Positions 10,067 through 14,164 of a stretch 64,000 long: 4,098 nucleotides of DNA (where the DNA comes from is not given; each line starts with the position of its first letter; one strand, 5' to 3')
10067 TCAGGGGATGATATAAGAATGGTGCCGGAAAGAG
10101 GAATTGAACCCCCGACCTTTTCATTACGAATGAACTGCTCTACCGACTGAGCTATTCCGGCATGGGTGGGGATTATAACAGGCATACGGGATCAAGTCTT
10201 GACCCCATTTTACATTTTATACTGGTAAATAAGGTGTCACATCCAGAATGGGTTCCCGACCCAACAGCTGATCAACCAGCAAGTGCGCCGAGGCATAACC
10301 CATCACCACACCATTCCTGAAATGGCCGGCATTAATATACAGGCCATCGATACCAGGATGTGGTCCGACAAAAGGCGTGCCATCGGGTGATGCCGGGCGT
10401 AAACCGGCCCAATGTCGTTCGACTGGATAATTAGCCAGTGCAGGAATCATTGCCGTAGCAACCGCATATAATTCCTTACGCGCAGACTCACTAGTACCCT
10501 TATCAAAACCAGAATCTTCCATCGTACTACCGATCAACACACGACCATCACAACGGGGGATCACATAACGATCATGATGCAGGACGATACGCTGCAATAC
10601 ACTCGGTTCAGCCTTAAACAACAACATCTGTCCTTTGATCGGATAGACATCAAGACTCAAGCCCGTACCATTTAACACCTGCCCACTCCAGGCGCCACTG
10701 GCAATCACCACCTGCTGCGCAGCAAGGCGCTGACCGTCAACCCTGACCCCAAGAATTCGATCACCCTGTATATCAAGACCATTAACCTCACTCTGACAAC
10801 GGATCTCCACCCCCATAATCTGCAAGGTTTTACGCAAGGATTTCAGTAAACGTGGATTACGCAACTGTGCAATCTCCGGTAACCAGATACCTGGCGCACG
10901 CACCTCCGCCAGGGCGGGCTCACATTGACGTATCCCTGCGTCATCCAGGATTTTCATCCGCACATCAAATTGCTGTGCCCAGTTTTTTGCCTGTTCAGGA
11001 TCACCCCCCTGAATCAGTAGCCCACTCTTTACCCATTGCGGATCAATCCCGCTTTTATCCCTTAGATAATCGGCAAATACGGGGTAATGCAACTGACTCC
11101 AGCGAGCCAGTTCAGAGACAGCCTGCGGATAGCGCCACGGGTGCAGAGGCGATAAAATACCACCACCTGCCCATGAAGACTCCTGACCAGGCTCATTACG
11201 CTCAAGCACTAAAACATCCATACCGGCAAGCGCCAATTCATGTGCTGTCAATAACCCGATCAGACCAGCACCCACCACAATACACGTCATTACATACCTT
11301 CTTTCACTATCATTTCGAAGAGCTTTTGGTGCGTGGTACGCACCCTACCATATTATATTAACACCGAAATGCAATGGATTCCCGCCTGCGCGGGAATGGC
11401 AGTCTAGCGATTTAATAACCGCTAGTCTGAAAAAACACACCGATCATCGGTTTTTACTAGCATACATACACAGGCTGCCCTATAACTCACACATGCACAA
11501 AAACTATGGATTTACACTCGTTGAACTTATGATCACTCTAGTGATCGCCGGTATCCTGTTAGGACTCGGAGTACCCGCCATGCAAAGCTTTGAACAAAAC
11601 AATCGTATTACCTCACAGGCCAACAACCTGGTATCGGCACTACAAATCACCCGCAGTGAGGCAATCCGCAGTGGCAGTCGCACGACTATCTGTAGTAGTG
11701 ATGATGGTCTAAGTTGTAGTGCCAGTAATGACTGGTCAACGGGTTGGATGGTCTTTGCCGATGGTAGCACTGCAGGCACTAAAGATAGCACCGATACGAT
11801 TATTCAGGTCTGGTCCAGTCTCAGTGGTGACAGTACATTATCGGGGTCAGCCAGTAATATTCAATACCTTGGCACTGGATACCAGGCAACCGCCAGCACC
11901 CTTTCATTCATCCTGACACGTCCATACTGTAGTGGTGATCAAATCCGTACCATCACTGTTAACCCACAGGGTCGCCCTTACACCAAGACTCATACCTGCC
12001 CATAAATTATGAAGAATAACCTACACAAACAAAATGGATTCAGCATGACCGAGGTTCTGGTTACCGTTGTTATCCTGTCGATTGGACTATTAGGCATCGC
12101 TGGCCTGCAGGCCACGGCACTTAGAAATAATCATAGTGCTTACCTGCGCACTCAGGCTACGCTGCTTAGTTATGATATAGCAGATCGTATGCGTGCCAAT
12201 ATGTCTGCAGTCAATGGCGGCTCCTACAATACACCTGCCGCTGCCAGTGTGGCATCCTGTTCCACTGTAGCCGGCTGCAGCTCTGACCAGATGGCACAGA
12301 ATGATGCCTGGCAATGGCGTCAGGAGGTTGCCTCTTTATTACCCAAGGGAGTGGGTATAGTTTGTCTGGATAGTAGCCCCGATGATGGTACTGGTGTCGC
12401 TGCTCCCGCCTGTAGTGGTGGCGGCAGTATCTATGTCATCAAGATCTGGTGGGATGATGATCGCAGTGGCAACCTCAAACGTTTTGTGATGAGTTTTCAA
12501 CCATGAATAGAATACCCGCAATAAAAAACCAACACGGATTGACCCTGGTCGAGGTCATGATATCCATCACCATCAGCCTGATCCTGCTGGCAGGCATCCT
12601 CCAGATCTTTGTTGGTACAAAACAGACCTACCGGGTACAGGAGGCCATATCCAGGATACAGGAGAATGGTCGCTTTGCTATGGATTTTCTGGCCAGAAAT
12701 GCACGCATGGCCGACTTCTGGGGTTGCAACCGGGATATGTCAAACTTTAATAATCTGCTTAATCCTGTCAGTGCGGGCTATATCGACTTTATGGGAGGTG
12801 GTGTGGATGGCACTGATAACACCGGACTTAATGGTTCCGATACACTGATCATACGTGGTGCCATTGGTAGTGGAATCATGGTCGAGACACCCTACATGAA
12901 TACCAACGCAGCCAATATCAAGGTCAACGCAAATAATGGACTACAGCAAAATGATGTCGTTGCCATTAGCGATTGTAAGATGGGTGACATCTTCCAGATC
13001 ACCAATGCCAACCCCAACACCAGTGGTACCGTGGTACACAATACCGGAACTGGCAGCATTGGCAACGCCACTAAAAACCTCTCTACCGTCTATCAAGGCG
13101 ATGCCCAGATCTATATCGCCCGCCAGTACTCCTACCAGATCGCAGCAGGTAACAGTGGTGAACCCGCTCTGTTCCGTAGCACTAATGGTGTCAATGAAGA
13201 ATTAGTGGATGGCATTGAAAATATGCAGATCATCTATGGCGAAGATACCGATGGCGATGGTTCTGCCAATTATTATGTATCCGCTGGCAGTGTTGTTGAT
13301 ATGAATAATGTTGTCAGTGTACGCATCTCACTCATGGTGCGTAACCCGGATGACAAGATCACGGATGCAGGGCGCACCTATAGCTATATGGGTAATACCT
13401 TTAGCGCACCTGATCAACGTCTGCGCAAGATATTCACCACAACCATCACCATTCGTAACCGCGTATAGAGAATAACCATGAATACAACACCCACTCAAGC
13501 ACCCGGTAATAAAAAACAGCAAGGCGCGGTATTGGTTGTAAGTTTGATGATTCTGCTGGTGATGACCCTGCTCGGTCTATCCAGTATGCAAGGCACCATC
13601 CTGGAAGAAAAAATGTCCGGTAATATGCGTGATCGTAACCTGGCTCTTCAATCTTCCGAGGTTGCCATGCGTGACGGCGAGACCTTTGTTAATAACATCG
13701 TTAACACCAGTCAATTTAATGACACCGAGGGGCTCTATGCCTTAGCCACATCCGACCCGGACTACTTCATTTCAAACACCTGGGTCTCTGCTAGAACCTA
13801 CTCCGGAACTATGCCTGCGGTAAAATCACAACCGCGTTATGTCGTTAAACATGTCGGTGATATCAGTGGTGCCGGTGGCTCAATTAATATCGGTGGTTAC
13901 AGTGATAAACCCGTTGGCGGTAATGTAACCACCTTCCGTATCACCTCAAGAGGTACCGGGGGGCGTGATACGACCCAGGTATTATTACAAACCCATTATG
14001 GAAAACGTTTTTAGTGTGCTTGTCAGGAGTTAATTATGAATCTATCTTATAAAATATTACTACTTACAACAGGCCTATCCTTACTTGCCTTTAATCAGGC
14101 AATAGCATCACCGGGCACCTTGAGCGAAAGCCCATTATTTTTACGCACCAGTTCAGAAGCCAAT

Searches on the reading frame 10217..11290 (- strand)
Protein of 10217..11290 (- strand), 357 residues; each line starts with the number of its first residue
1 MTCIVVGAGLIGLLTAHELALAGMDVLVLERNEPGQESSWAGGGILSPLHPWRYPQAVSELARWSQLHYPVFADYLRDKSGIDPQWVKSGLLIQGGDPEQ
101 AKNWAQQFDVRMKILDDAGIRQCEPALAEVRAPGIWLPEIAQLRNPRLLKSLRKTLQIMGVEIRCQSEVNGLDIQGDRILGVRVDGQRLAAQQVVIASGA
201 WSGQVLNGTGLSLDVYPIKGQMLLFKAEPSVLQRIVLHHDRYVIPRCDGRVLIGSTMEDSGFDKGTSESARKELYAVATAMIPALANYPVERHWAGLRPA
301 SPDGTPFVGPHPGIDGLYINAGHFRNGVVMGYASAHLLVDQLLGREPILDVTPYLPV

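Call 8: search_protein_families(library=pfam, proteins=[window:10217-11290:-])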
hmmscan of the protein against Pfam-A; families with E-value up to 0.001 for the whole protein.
window:10217-11290:- (357 aa): 9 families
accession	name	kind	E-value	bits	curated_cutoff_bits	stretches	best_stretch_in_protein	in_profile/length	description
PF01266.30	DAO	-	1.3e-71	242.5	27.9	1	4-340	3-352/353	FAD dependent oxidoreductase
PF03486.20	HI0933_like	-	5e-11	42.9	50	2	147-209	110-173/244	HI0933-like protein Rossmann domain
PF00890.30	FAD_binding_2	-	8.3e-11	42.1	20.4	1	4-203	3-206/414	FAD binding domain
PF01494.25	FAD_binding_3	-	2.3e-07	30.8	22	1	3-36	4-37/349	FAD binding domain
PF07992.20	Pyr_redox_2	-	7.3e-07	29.3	26.1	0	3-32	145-174/291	Pyridine nucleotide-disulphide oxidoreductase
PF13738.12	Pyr_redox_3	-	2.8e-06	27.2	30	0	4-36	1-34/305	Pyridine nucleotide-disulphide oxidoreductase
PF13450.12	NAD_binding_8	-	7e-06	26.7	21.9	1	5-32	1-28/68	NAD(P)-binding Rossmann-like domain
PF13454.12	NAD_binding_9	-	0.00053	20.4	21.8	0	5-79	2-75/155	FAD-NAD(P)-binding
PF01134.28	GIDA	-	0.00063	19.3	22.1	0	154-204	103-155/391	Glucose inhibited division protein A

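Call 60: find_homologous_proteins(query=window:10217-11290:-, max_evalue=1e-40)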
Query window:10217-11290:- (357 aa): 4954 proteins with E <= 1e-40 among 8000 candidates; the best 120 are listed.
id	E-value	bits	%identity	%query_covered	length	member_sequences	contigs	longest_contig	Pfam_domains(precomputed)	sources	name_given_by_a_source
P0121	4.9e-240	814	100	100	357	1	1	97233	PF01266.31,PF13450.13,PF00890.31,PF07992.21,PF13738.13,PF03486.21,PF01494.26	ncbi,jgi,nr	ncbi:MAG: glycine oxidase ThiO [Gammaproteobacteria bacterium]|nr:glycine oxidase ThiO [Gammaproteob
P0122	1.8e-165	569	68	100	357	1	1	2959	PF01266.31,PF13450.13,PF00890.31,PF07992.21,PF03486.21,PF01494.26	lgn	-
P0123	5.2e-132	458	60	98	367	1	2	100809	PF01266.31,PF00890.31,PF07992.21,PF03486.21,PF01494.26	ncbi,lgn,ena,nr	ncbi:MAG TPA: glycine oxidase ThiO [Gammaproteobacteria bacterium]|nr:glycine oxidase ThiO [Gammapro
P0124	5.8e-132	458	57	99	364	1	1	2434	PF01266.31,PF00890.31,PF07992.21,PF00070.34,PF13738.13,PF03486.21,PF01494.26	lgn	-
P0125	2.5e-131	456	59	98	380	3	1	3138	PF01266.31,PF00890.31,PF07992.21,PF13738.13,PF03486.21,PF01494.26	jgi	-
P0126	1.4e-130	454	58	98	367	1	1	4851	PF01266.31,PF00890.31,PF07992.21,PF00070.34,PF03486.21,PF01494.26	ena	-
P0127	1.1e-129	451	58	99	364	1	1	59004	PF01266.31,PF00890.31,PF07992.21,PF00070.34,PF03486.21,PF01494.26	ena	-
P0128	5.7e-128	445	56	99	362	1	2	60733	PF01266.31,PF13450.13,PF00890.31,PF07992.21,PF00070.34,PF03486.21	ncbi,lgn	-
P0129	1.5e-127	444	55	99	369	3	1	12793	PF01266.31,PF01593.31,PF13450.13,PF00890.31,PF07992.21,PF00070.34,PF03486.21,PF01494.26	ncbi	-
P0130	4.2e-127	442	56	99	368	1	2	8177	PF01266.31,PF13450.13,PF00890.31,PF07992.21,PF00070.34,PF03486.21,PF01494.26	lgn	-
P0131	4.5e-127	442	56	99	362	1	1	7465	PF01266.31,PF00890.31,PF07992.21,PF00070.34,PF03486.21,PF01494.26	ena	-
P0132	6.8e-127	442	55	99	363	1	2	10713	PF01266.31,PF00890.31,PF07992.21,PF03486.21,PF01494.26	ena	-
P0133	7.0e-127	442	57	99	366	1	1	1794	PF01266.31,PF00890.31,PF07992.21,PF00070.34,PF03486.21,PF01494.26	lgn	-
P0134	2.1e-126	440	57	99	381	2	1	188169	PF01266.31,PF00890.31,PF03486.21,PF01494.26,PF12831.14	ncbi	-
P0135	2.2e-126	440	57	98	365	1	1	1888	PF01266.31,PF00890.31,PF03486.21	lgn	-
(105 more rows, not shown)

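Call 61: find_encoding_contigs(protein=P0122, flank=10000, max_places=2)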
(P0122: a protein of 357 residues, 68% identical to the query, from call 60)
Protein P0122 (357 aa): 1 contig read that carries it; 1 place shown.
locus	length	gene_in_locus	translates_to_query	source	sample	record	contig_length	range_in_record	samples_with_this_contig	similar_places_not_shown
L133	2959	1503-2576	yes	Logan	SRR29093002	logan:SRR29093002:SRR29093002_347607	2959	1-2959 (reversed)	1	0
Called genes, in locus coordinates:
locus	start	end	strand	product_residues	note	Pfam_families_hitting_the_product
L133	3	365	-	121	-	?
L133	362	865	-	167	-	PF07963:N_methyl, PF22150:Tt1218-like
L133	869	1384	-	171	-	PF07963:N_methyl, PF12019:GspH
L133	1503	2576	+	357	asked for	PF00890:FAD_binding_2, PF01266:DAO, PF01494:FAD_binding_3 (faint), PF03486:HI0933_like (faint), PF07992:Pyr_redox_2 (faint), PF13450:NAD_binding_8 (weak)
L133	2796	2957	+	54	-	?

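Call 62: find_encoding_contigs(protein=P0123, flank=10000, max_places=2)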
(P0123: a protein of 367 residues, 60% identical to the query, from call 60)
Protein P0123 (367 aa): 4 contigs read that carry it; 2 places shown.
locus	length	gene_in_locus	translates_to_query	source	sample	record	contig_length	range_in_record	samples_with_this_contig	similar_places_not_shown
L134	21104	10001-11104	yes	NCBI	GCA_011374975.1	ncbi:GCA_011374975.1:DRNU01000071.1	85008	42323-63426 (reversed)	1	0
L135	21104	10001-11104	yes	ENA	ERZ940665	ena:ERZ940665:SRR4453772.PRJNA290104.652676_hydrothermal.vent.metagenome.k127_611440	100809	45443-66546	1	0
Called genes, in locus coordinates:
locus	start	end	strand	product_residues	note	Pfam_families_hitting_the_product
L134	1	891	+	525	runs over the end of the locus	PF03023:MurJ, PF01554:MatE (weak)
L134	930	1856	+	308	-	PF06574:FAD_syn, PF01467:CTP_transf_like (weak), PF01687:Flavokinase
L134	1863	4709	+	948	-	PF00133:tRNA-synt_1, PF09334:tRNA-synt_1g, PF13603:tRNA-synt_1_2 (weak), PF01406:tRNA-synt_1e, PF01921:tRNA-synt_1f (weak), PF09334:tRNA-synt_1g (weak), PF08264:Anticodon_1, PF06827:zf-FPG_IleRS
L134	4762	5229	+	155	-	PF01252:Peptidase_A8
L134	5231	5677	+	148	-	PF00254:FKBP_C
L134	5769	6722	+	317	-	PF02401:LYTB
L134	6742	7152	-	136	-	PF07963:N_methyl (weak)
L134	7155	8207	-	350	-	PF14341:PilX_N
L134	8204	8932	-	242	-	PF27121:PpdB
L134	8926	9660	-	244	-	PF07963:N_methyl (weak), PF12019:GspH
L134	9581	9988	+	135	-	PF07963:N_methyl (weak), PF16732:ComP_DUS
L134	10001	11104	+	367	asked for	PF00890:FAD_binding_2, PF01266:DAO, PF01494:FAD_binding_3 (weak), PF03486:HI0933_like (faint), PF07992:Pyr_redox_2 (faint)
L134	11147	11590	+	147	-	PF01475:FUR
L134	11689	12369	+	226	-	PF01865:PhoU_div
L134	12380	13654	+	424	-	PF01384:PHO4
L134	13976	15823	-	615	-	PF00270:DEAD, PF04851:ResIII (weak), PF00271:Helicase_C, PF25399:DeaD_dimer, PF03880:DbpA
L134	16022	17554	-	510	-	PF00916:Sulfate_transp, PF16983:MFS_MOT1 (weak), PF01740:STAS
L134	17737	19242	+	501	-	PF05694:SBP56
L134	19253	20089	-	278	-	PF02749:QRPTase_N, PF01729:QRPTase_C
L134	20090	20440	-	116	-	PF00254:FKBP_C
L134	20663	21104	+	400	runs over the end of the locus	PF13356:Arm-DNA-bind_3, PF00589:Phage_integrase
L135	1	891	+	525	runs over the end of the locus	PF03023:MurJ, PF01554:MatE (weak)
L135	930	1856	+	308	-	PF06574:FAD_syn, PF01467:CTP_transf_like (weak), PF01687:Flavokinase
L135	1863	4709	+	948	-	PF00133:tRNA-synt_1, PF09334:tRNA-synt_1g, PF13603:tRNA-synt_1_2 (weak), PF01406:tRNA-synt_1e, PF01921:tRNA-synt_1f (weak), PF09334:tRNA-synt_1g (weak), PF08264:Anticodon_1, PF06827:zf-FPG_IleRS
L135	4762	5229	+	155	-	PF01252:Peptidase_A8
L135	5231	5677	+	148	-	PF00254:FKBP_C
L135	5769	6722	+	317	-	PF02401:LYTB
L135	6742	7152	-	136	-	PF07963:N_methyl (weak)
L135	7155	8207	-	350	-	PF14341:PilX_N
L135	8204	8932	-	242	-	PF27121:PpdB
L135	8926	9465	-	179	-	PF07963:N_methyl (weak), PF12019:GspH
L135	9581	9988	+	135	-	PF07963:N_methyl (weak), PF16732:ComP_DUS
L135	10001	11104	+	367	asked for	PF00890:FAD_binding_2, PF01266:DAO, PF01494:FAD_binding_3 (weak), PF03486:HI0933_like (faint), PF07992:Pyr_redox_2 (faint)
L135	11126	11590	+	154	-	PF01475:FUR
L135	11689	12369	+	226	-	PF01865:PhoU_div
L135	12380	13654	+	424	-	PF01384:PHO4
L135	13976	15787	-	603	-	PF04851:ResIII (weak), PF00270:DEAD, PF00271:Helicase_C, PF25399:DeaD_dimer, PF03880:DbpA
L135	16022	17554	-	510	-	PF00916:Sulfate_transp, PF16983:MFS_MOT1 (weak), PF01740:STAS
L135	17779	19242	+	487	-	PF05694:SBP56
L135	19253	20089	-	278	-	PF02749:QRPTase_N, PF01729:QRPTase_C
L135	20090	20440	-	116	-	PF00254:FKBP_C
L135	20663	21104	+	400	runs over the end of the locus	PF13356:Arm-DNA-bind_3, PF00589:Phage_integrase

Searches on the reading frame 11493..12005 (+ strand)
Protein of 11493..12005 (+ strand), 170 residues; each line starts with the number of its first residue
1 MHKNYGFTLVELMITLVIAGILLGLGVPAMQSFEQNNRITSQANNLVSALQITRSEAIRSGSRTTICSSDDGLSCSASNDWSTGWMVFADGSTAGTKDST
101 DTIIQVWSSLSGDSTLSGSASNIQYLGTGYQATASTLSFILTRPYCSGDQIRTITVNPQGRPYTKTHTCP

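Call 8: search_protein_families(library=pfam, proteins=[window:11493-12005:+])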
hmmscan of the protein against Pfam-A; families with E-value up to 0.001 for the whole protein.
window:11493-12005:+ (170 aa): 2 families
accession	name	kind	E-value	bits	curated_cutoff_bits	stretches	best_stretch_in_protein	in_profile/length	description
PF12019.13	GspH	-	1.8e-20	73.9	21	1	42-160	1-108/108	Type II transport protein GspH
PF07963.17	N_methyl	-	2e-08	33.9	21.2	1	1-25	1-25/27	Prokaryotic N-terminal methylation motif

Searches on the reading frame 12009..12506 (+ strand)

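Call 8: search_protein_families(library=pfam, proteins=[window:12009-12506:+])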
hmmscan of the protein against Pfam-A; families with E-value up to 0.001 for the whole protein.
window:12009-12506:+ (165 aa): 2 families
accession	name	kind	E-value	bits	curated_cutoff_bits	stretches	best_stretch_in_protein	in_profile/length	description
PF07963.17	N_methyl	-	4e-07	29.8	21.2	1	6-30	2-26/27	Prokaryotic N-terminal methylation motif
PF22150.1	Tt1218-like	-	4.5e-07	30.3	27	1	32-101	1-76/76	Type IV pilin Tt1218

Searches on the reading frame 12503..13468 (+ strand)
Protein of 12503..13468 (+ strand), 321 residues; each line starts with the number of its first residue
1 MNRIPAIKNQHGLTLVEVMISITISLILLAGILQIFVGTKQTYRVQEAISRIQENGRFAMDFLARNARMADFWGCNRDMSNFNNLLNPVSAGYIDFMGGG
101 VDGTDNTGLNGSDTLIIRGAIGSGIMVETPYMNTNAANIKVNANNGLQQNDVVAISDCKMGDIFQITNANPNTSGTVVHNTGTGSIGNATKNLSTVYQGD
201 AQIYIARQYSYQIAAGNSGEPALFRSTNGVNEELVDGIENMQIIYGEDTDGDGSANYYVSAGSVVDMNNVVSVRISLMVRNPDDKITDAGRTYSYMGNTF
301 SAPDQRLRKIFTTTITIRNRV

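Call 8: search_protein_families(library=pfam, proteins=[window:12503-13468:+])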
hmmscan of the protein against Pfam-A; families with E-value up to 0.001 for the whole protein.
window:12503-13468:+ (321 aa): 2 families
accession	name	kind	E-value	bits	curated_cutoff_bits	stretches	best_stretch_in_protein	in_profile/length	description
PF16074.10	PilW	-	6.8e-25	87.9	26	1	211-319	2-124/124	Type IV Pilus-assembly protein W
PF07963.17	N_methyl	-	6.6e-08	32.3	21.2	1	8-33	2-27/27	Prokaryotic N-terminal methylation motif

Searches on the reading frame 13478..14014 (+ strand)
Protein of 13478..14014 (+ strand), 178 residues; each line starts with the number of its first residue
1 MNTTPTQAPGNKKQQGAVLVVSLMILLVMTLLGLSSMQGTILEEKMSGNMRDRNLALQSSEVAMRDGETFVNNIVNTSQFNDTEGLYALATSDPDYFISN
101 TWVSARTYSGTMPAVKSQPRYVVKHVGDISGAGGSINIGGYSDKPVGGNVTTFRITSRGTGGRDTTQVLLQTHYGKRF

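Call 8: search_protein_families(library=pfam, proteins=[window:13478-14014:+])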
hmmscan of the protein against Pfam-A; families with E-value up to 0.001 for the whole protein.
window:13478-14014:+ (178 aa): 2 families
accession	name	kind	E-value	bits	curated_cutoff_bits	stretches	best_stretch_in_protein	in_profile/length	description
PF14341.11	PilX_N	-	3e-15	56.4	25.5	1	15-64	1-50/51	PilX N-terminal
PF13681.11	PilX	-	1.6e-11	44.9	27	1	96-175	12-88/89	Type IV pilus assembly protein PilX C-term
